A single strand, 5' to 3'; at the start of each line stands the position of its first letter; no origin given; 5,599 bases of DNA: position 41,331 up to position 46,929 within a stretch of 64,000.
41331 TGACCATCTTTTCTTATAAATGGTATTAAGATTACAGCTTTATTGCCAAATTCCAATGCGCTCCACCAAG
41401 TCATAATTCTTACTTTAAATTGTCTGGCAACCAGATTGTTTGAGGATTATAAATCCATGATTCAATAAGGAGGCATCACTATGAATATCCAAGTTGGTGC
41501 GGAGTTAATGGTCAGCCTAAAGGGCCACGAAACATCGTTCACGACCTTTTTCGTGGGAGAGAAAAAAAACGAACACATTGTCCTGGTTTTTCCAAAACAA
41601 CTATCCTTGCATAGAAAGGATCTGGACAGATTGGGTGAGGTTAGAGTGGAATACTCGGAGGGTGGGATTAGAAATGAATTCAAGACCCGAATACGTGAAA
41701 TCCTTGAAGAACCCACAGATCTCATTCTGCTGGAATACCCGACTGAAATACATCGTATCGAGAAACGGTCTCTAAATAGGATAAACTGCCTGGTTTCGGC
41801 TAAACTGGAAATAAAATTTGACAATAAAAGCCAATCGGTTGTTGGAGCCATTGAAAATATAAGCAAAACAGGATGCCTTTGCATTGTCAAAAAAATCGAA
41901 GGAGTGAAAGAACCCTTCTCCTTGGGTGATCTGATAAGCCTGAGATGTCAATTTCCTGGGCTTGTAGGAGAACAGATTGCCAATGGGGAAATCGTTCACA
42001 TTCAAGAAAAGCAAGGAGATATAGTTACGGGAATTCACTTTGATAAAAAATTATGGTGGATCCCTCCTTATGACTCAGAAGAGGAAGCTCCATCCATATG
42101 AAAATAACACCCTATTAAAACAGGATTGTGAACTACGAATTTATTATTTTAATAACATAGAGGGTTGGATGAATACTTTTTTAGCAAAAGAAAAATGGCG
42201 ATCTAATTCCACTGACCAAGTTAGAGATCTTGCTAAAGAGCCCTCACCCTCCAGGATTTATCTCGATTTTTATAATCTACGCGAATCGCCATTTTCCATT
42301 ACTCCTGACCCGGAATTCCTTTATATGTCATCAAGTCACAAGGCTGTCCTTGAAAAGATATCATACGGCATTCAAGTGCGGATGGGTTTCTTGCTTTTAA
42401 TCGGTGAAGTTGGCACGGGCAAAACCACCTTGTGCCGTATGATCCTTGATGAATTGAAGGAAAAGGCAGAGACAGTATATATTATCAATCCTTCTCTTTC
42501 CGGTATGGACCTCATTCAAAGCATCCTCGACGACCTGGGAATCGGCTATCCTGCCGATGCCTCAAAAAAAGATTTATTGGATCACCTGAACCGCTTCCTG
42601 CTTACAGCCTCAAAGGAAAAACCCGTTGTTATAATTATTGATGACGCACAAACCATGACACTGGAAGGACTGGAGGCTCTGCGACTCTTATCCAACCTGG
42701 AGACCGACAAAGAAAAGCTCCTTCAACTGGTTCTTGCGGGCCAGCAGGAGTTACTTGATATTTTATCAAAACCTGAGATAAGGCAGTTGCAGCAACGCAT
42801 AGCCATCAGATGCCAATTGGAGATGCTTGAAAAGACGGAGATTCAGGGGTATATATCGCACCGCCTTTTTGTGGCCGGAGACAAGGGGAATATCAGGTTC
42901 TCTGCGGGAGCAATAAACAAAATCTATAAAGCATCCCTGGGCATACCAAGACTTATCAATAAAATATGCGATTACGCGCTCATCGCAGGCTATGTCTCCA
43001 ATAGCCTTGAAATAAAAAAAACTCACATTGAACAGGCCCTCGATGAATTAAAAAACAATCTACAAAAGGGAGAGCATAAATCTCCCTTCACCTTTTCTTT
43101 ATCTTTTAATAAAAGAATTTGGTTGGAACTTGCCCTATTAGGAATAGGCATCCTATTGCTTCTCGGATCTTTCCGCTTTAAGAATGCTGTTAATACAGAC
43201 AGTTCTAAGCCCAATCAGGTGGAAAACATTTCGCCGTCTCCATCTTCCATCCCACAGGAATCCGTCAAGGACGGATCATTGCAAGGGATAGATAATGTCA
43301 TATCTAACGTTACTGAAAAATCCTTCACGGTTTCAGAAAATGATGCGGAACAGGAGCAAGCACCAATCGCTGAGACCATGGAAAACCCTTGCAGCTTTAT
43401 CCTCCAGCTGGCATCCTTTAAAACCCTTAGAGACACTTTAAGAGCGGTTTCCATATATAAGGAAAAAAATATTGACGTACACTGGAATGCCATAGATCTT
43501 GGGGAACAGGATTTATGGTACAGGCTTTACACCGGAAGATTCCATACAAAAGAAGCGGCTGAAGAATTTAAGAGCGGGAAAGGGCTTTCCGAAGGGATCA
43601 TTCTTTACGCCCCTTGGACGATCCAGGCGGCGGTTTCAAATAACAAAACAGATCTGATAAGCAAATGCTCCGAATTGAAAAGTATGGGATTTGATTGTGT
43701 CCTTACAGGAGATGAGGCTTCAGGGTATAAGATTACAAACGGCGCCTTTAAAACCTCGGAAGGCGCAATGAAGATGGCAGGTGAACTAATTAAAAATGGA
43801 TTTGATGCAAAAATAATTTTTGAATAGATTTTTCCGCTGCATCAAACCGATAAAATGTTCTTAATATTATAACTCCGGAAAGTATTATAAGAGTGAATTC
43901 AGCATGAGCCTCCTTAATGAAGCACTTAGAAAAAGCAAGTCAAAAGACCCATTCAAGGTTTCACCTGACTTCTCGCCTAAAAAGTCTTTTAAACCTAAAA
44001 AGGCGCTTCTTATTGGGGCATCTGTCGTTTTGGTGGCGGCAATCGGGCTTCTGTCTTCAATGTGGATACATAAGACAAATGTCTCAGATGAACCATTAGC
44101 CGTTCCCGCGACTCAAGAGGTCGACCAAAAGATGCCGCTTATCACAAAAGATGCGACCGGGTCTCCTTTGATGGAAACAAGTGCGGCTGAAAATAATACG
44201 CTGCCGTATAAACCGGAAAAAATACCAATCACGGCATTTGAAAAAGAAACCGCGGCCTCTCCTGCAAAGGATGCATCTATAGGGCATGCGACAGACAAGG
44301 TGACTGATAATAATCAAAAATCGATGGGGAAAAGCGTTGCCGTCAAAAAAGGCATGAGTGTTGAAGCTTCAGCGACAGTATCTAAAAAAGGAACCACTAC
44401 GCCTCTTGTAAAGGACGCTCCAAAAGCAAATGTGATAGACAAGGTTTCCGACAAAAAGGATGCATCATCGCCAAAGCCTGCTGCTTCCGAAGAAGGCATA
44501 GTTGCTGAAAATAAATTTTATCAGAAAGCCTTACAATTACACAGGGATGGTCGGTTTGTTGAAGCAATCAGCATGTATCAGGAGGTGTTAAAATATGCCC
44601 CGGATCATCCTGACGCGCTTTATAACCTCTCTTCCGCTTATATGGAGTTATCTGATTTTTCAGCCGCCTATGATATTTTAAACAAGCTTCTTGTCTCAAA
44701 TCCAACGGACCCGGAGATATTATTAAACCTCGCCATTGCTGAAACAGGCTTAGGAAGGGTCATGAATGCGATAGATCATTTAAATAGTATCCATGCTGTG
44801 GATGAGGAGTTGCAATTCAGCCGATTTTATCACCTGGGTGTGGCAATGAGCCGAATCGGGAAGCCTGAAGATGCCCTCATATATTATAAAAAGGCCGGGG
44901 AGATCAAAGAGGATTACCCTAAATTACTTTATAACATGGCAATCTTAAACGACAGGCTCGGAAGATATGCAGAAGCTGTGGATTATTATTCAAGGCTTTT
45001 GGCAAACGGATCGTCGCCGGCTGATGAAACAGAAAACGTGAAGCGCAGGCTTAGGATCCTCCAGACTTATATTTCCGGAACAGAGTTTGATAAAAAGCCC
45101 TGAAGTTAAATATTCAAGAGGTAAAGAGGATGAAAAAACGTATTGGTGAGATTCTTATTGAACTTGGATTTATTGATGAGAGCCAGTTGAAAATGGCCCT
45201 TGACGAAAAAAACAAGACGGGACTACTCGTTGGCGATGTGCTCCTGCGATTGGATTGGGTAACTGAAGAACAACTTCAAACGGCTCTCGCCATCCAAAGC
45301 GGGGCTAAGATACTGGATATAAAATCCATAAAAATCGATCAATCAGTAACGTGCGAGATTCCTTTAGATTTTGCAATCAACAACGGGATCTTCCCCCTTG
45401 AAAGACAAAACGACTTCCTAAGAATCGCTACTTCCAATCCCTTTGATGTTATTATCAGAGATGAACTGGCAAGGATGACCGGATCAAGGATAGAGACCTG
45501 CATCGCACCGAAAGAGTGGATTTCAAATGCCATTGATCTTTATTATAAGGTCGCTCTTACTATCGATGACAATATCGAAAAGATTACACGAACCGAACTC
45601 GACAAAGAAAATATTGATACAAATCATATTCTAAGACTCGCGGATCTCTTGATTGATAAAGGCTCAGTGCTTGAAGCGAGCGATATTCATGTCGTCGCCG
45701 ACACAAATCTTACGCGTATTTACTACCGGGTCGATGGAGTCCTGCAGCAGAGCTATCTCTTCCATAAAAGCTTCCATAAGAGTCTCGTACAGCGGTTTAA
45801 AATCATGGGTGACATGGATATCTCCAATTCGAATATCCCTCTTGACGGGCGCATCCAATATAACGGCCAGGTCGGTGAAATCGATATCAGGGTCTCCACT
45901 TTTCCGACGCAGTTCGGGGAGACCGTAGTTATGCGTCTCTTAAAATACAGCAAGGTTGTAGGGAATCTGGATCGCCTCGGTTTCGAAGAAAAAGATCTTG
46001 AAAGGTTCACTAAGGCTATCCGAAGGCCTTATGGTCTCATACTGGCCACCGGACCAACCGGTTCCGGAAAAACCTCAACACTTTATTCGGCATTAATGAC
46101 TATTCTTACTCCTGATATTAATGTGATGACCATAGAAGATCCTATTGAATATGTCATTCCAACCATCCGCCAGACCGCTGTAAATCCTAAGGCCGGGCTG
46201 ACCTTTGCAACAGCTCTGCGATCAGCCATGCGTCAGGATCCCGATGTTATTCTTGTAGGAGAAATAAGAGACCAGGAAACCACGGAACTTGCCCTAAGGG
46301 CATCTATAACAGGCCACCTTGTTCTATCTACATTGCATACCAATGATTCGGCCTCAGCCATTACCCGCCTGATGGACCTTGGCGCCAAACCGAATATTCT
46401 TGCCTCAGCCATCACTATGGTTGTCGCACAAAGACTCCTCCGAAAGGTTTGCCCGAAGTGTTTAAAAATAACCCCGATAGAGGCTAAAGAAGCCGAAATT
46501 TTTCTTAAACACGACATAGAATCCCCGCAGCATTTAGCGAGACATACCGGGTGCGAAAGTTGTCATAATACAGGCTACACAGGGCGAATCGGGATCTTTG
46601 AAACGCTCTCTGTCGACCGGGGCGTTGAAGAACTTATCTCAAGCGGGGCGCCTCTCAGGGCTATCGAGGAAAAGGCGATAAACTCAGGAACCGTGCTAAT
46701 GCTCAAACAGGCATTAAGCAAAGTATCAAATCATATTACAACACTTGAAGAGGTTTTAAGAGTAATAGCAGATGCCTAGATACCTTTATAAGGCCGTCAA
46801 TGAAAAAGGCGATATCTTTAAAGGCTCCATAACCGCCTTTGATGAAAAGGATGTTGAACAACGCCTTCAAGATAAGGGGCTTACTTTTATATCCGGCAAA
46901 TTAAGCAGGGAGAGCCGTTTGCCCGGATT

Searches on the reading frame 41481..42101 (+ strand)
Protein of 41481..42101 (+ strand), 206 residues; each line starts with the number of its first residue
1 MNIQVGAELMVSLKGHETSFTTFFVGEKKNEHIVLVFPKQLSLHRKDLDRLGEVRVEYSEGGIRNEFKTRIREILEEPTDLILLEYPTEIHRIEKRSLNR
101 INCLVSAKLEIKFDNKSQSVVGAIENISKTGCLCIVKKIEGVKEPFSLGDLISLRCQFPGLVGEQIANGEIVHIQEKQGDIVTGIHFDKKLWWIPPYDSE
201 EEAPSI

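Call 19: search_protein_families(library=pfam, proteins=[window:41481-42101:+], max_evalue=0.01)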
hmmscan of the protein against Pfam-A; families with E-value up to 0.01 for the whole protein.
window:41481-42101:+ (206 aa): 2 families
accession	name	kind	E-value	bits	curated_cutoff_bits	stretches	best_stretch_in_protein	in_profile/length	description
PF07238.19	PilZ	-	5.6e-08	33.5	22.5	1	95-188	2-86/102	PilZ domain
PF12945.12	PilZNR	-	5.5e-05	23.7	23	1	5-87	2-85/85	Flagellar protein YcgR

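Call 72: find_encoding_contigs(protein=window:41481-42101:+, flank=4000, max_places=10)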
Protein window:41481-42101:+ (206 aa): 2 contigs read that carry it; 2 places shown.
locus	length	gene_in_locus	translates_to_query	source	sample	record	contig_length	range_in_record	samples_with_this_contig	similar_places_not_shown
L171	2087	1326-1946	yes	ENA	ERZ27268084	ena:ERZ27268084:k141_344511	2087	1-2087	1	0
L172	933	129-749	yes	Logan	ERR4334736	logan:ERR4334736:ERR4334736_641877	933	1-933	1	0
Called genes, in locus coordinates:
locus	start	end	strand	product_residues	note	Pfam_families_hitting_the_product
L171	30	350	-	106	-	PF00708:Acylphosphatase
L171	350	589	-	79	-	PF01455:HupF_HypC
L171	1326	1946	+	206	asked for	PF07238:PilZ (weak)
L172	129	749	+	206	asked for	PF07238:PilZ (weak)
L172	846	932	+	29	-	?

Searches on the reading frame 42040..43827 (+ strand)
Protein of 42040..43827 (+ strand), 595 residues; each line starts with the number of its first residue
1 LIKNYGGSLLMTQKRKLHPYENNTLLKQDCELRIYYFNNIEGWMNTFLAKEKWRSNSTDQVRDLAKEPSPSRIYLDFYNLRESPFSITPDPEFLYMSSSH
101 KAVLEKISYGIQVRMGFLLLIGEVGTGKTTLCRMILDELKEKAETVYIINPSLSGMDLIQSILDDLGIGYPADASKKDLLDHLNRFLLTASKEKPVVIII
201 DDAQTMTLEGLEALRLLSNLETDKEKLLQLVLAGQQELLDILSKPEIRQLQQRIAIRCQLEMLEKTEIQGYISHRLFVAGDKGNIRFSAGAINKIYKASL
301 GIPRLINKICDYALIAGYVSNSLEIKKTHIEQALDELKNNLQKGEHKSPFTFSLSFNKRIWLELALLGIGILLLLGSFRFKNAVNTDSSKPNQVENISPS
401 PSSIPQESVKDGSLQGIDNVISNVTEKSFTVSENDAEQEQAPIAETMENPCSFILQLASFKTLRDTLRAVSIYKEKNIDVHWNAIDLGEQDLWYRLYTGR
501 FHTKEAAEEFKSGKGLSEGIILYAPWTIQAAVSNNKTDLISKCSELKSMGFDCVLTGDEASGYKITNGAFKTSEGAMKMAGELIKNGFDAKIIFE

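Call 10: search_protein_families(library=pfam, proteins=[window:42040-43827:+])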
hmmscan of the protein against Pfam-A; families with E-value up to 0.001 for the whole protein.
window:42040-43827:+ (595 aa): 10 families
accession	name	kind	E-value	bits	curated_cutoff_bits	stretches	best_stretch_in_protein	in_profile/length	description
PF13401.12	AAA_22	-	4.7e-28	98.5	27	1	116-242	6-130/130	AAA domain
PF13191.12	AAA_16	-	2.1e-12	48.3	32.6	1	114-227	23-164/167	AAA ATPase domain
PF05036.18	SPOR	-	2.8e-11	44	21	1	453-511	5-61/76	SPOR domain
PF00004.35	AAA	-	6.8e-07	30.2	21.2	1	118-210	1-73/131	ATPase family associated with various cellular activities (AAA)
PF25199.1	nSTAND_NTPase5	-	2.3e-05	24.7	34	1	103-236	28-134/145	Novel STAND NTPase 5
PF24883.2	NPHP3_N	-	0.00016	22.4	24.8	0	116-146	23-53/164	Nephrocystin 3, N-terminal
PF20720.3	nSTAND3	-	0.0003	20.9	27.2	1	116-149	18-52/155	Novel STAND NTPase 3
PF00005.33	ABC_tran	-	0.00033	21.7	25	0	118-153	14-49/137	ABC transporter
PF05621.17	TniB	-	0.00034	20.6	22.4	1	112-253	32-178/189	Bacterial TniB protein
PF13245.12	AAA_19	-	0.00042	20.9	25.1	0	115-228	11-121/134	AAA domain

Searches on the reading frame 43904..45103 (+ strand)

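Call 58: search_protein_families(library=pfam, proteins=[window:43904-45103:+], max_evalue=0.001)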
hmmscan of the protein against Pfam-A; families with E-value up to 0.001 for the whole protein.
window:43904-45103:+ (399 aa): 19 families
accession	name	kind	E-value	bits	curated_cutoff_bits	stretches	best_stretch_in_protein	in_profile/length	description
PF07719.23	TPR_2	-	9.4e-19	66.4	27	1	339-367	1-29/34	Tetratricopeptide repeat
PF14559.12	TPR_19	-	1.6e-18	67.2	25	1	214-272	3-61/68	Tetratricopeptide repeat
PF00515.34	TPR_1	-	2.3e-16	59.3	27.8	0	340-364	2-26/34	Tetratricopeptide repeat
PF13428.12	TPR_14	-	1.3e-14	53.6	23.5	1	236-278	1-43/44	Tetratricopeptide repeat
PF13174.12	TPR_6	-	2.4e-14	53.3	26.3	0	342-368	3-29/33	Tetratricopeptide repeat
PF13424.12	TPR_12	-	3.5e-14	53.2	30.1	1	206-261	7-70/77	Tetratricopeptide repeat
PF13431.12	TPR_17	-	8.2e-14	51.1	24.4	0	225-254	2-31/34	Tetratricopeptide repeat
PF13432.12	TPR_16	-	2.2e-13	50.8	32.7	1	209-270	4-65/65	Tetratricopeptide repeat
PF13181.12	TPR_8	-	3.9e-11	42.6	25.7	0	237-267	2-32/34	Tetratricopeptide repeat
PF13176.12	TPR_7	-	6.7e-11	41.8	27.9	0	342-367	2-27/36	Tetratricopeptide repeat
PF13414.12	TPR_11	-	9.6e-10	38.4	26.8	1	213-249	5-41/42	TPR repeat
PF13371.12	TPR_9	-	6.1e-09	36.2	35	0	244-299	3-58/73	Tetratricopeptide repeat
PF12895.13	ANAPC3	-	9.3e-07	29.5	27.2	1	219-294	6-80/82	Anaphase-promoting complex, cyclosome, subunit 3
PF24575.1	TPR_Slam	-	1.3e-06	29.2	35.2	0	206-257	51-102/104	Surface lipoprotein assembly modifier, N-terminal TPR repeats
PF04733.20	Coatomer_E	-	4.8e-05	23.4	21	0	219-290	184-255/290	Coatomer epsilon subunit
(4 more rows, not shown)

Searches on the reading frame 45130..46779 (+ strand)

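Call 10: search_protein_families(library=pfam, proteins=[window:45130-46779:+])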
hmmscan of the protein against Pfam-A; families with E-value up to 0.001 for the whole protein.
window:45130-46779:+ (549 aa): 3 families
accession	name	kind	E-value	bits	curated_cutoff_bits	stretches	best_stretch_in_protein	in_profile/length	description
PF00437.27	T2SSE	-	5.9e-117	390.9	24.9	1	163-544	4-370/370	Type II/IV secretion system protein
PF05157.20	MshEN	-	1.1e-14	54.6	23.1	1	59-142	3-87/90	MshEN domain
PF13555.12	AAA_29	-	0.00094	19.3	27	0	302-329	23-49/61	P-loop containing region of AAA domain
